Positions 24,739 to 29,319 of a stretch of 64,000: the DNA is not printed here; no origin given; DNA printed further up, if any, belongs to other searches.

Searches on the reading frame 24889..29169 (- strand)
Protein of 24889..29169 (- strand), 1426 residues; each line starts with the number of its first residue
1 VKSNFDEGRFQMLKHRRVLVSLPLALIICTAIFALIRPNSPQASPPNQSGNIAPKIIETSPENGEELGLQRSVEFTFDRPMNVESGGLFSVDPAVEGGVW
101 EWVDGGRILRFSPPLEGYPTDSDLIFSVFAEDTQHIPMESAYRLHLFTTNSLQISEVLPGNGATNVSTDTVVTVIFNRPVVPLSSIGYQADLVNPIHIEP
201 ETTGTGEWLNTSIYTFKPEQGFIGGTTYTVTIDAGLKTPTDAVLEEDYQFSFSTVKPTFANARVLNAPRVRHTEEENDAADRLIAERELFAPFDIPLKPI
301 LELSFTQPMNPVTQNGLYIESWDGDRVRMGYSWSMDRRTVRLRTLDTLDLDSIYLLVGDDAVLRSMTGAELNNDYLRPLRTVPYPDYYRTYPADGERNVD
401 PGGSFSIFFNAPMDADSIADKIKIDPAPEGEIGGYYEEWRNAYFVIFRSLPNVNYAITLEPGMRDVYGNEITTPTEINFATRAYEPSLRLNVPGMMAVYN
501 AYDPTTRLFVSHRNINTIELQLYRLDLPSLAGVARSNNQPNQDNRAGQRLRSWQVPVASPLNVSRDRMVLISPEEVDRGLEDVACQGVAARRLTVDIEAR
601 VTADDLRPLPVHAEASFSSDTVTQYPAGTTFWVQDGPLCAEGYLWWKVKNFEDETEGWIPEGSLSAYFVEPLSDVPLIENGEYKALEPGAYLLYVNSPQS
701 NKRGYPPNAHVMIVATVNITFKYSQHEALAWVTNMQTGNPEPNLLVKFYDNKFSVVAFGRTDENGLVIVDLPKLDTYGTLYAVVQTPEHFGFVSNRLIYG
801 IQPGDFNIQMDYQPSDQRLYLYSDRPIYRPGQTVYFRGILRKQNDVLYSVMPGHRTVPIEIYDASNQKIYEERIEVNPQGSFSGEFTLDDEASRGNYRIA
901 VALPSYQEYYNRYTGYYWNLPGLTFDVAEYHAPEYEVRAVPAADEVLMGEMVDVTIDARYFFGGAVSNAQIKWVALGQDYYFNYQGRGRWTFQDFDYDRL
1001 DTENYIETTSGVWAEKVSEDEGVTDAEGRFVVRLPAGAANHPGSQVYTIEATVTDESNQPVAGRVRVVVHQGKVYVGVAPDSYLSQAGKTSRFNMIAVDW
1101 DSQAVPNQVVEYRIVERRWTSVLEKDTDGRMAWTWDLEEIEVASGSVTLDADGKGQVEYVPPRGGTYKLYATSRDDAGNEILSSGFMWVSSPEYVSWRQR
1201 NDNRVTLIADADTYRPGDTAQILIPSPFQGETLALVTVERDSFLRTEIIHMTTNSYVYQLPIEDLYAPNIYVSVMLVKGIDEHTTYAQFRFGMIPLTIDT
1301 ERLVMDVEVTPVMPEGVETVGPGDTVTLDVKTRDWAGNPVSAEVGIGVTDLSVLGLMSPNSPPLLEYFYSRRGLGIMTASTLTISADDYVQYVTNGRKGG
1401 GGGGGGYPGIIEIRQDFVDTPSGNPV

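Call 8: search_protein_families(library=pfam, proteins=[window:24889-29169:-])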
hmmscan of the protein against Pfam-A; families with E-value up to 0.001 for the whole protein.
window:24889-29169:- (1426 aa): 9 families
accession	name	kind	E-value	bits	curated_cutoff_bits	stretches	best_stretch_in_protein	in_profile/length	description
PF13205.12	Big_5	-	2.1e-28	99.5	23.6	2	149-254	2-105/105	Bacterial Ig-like domain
PF01835.25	MG2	-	1.1e-19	71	32.8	1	818-908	1-84/96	MG2 domain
PF07703.20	A2M_BRD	-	2.7e-17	63.8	22.7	1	1206-1356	2-140/140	Alpha-2-macroglobulin bait region domain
PF11974.14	bMG3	-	3.4e-08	33.8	34.9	1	719-809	6-99/103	Bacterial alpha-2-macroglobulin MG3 domain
PF17962.7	bMG6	-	2.6e-07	31.2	23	1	1086-1176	12-100/112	Bacterial macroglobulin domain 6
PF17970.7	bMG1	-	6.7e-06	26.5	26.4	0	400-482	20-104/105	Bacterial Alpha-2-macroglobulin MG1 domain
PF13620.12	CarboxypepD_reg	-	0.00023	21.9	32.3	0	1018-1038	28-49/82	Carboxypeptidase regulatory-like domain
PF08239.17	SH3_3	-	0.00043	20.8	27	0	609-664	3-53/54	Bacterial SH3 domain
PF02369.22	Big_1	-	0.00069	20.1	34.9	0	1043-1064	15-36/93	Bacterial Ig-like domain (group 1)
